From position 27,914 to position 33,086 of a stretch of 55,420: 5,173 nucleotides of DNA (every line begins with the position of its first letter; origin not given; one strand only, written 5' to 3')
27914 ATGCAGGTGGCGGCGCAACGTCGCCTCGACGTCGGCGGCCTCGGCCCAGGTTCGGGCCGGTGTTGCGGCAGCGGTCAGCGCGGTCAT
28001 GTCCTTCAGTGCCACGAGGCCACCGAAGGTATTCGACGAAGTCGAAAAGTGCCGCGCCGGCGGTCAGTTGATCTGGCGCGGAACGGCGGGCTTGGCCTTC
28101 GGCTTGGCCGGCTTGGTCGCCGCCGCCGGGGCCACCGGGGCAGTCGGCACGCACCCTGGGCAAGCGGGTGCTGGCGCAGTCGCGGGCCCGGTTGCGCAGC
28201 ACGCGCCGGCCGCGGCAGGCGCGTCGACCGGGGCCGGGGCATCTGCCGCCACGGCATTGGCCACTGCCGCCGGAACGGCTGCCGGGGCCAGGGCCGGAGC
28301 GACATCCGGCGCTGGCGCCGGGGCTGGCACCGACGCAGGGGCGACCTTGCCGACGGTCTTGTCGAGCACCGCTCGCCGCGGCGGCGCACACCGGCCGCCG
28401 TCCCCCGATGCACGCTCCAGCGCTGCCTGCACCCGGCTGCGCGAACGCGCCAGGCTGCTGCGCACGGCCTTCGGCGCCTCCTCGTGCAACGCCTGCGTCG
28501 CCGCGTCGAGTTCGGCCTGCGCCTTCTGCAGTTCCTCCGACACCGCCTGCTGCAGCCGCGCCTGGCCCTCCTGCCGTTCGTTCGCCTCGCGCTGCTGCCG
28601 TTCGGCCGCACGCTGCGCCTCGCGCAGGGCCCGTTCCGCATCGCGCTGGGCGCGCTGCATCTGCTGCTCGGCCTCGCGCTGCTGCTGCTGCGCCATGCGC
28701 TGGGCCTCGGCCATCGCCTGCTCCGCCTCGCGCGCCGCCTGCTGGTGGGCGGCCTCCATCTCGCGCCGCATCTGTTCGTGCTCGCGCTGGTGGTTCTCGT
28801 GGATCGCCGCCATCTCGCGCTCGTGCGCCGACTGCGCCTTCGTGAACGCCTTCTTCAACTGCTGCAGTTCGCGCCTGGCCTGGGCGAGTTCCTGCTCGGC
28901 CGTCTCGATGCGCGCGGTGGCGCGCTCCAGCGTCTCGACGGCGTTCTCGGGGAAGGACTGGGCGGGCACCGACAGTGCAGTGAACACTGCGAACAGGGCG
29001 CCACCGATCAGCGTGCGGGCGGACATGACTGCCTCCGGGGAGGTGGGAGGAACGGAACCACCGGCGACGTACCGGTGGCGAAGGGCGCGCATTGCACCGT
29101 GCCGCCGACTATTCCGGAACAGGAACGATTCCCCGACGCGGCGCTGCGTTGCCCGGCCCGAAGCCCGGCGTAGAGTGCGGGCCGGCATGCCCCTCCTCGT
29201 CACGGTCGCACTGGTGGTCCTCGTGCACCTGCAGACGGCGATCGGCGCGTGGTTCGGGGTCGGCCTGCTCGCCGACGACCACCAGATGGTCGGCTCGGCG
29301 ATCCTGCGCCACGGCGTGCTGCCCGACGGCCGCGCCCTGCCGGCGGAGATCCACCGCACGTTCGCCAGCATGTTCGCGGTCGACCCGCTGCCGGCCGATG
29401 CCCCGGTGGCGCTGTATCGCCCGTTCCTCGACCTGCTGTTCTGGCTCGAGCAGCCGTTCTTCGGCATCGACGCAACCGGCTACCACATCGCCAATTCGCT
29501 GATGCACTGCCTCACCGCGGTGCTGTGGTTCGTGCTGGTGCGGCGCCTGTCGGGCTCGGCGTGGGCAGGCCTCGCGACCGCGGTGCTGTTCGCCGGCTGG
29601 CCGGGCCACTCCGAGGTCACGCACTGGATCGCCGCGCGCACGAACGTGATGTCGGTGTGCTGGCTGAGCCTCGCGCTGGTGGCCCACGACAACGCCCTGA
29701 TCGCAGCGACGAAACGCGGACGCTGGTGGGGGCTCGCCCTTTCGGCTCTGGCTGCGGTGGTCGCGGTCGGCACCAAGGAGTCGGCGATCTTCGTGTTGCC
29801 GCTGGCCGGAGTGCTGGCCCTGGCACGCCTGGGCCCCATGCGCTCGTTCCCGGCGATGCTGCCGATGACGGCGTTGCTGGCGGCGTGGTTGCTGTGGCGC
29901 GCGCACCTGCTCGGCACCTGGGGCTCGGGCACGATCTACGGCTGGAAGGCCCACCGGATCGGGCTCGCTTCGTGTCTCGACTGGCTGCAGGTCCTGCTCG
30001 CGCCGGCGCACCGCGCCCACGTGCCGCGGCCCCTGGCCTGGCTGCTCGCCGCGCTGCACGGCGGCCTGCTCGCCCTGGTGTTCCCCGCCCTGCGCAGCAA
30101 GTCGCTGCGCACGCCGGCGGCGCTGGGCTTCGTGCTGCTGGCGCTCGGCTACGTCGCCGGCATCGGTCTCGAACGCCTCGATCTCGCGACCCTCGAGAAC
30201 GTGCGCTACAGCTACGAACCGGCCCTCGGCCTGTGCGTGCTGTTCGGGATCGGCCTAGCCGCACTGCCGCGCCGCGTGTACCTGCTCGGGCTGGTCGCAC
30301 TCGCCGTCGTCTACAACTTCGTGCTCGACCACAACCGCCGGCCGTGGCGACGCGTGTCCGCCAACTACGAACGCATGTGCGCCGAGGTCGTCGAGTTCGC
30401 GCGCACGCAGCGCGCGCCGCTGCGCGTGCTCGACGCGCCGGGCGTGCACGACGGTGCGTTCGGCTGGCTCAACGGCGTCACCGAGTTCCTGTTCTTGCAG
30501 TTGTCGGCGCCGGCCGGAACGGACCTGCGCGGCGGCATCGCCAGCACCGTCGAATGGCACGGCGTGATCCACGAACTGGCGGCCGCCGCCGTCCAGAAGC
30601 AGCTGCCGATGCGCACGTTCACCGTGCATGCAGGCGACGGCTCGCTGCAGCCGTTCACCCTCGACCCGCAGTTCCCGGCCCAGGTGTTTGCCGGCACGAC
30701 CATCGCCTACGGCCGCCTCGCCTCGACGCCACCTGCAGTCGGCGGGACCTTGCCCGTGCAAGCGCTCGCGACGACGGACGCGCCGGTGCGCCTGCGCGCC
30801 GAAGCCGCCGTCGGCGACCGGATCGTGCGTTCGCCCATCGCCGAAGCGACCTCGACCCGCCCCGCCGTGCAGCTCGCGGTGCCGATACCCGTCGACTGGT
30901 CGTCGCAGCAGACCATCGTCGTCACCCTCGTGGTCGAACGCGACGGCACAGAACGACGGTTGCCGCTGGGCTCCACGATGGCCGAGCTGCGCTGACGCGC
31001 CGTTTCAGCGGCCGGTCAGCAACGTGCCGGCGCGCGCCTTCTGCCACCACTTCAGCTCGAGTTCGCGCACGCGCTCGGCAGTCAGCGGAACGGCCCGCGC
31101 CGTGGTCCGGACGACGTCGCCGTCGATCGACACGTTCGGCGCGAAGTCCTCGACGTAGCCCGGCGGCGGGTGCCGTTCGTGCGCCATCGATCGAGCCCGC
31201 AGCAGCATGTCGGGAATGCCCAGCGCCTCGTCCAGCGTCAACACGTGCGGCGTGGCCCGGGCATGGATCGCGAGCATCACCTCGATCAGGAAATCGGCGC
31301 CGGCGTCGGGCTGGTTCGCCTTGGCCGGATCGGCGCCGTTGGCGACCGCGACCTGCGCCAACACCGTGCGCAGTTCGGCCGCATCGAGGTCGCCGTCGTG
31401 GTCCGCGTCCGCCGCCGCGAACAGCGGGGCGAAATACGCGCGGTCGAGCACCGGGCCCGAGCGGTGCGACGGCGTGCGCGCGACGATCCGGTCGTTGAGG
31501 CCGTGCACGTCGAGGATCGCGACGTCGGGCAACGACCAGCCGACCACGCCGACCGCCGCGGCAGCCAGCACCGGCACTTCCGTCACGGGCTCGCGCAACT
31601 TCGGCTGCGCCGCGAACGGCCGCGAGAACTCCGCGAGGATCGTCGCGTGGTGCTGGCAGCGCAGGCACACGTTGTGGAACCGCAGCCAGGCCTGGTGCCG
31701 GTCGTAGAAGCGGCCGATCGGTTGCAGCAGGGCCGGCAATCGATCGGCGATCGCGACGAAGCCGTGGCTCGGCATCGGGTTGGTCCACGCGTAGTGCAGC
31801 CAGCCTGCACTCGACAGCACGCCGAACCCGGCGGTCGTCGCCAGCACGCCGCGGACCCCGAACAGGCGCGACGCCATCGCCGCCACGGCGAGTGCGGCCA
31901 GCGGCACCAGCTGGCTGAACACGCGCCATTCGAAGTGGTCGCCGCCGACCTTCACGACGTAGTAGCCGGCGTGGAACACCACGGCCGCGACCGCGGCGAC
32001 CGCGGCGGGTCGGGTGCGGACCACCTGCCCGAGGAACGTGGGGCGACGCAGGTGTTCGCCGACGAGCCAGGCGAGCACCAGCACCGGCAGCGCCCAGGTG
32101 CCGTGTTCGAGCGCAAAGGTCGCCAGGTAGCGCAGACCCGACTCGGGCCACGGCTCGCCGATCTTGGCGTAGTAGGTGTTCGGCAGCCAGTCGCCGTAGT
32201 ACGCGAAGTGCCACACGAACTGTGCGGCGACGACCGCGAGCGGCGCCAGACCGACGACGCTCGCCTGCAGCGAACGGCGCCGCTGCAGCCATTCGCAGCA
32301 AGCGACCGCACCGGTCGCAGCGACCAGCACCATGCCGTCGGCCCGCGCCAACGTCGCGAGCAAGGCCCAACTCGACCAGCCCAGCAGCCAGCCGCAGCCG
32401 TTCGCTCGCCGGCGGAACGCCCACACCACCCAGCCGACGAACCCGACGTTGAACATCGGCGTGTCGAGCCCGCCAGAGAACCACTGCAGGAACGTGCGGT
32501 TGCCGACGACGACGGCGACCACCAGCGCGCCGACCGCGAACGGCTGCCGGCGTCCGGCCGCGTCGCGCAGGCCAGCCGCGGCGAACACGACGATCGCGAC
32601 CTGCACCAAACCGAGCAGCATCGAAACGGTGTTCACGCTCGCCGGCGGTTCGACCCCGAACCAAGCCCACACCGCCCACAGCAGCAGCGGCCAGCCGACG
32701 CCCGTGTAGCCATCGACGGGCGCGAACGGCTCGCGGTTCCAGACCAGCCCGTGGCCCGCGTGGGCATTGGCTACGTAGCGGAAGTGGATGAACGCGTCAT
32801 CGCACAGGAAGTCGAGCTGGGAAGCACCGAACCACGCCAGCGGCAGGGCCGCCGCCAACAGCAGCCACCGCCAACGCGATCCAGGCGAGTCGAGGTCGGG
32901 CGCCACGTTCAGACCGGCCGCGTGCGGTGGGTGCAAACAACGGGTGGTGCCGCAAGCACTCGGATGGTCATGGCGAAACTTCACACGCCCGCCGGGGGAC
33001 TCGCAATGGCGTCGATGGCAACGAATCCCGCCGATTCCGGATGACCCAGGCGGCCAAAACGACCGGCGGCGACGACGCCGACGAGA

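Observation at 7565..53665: Near-universal Gln at the +1 position after AxA in signal peptides (a Q-rule-like secretome signature)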

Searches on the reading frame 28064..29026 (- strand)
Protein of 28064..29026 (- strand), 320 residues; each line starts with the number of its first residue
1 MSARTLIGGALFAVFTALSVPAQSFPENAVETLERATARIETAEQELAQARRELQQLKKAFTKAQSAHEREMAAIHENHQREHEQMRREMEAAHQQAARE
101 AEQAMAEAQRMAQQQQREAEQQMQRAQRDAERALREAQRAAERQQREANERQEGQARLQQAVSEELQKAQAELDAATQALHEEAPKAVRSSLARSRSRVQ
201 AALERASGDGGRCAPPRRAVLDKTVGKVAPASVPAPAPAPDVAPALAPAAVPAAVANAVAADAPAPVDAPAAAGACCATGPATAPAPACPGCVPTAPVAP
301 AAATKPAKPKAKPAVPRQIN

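Call 11: search_protein_families(library=pfam, proteins=[window:28064-29026:-], max_evalue=0.01)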
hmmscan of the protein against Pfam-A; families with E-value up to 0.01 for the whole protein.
window:28064-29026:- (320 aa): 0 families

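Call 55: search_protein_families(library=ncbifam, proteins=[window:28064-29026:-], max_evalue=0.01)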
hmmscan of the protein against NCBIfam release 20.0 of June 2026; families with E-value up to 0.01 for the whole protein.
window:28064-29026:- (320 aa): 3 families
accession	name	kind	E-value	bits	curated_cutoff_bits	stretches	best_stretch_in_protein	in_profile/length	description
NF041378.1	XopZ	subfamily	3.1e-06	25.5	1300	1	31-239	210-413/1292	XopZ family type III secretion system effector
NF046048.1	NlpC_P60_DIP1281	equivalog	0.0016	17.4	517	1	27-193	188-369/587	DIP1281 family NlpC/P60 protein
NF033441.0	BREX_BrxC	hypoth_equivalog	0.005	15.1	400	1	35-208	946-1116/1173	BREX system P-loop protein BrxC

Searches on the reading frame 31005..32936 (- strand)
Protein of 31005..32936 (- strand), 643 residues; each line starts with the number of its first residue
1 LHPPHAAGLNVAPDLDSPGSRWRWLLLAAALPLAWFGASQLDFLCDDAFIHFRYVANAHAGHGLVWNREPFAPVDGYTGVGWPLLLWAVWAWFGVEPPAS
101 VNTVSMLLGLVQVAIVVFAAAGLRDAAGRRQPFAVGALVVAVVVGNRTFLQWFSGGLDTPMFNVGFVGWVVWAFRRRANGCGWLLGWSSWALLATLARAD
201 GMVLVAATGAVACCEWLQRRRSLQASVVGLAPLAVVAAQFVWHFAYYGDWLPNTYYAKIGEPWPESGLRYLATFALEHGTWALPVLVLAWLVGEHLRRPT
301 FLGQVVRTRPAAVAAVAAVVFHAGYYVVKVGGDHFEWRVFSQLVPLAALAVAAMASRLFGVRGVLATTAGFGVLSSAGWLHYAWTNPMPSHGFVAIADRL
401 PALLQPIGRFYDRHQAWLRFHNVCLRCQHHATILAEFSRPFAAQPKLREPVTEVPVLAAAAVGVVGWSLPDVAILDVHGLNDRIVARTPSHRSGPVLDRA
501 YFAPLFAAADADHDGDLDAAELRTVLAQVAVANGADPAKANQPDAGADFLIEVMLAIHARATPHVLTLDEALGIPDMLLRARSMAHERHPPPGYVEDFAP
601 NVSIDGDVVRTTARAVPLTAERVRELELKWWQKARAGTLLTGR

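Call 15: search_protein_families(library=pfam, proteins=[window:31005-32936:-], max_evalue=0.01)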
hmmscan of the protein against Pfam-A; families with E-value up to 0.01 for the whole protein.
window:31005-32936:- (643 aa): 1 family
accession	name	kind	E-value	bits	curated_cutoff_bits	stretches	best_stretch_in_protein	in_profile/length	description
PF13202.12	EF-hand_5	-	0.00059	19.7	25.9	1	505-526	4-25/25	EF hand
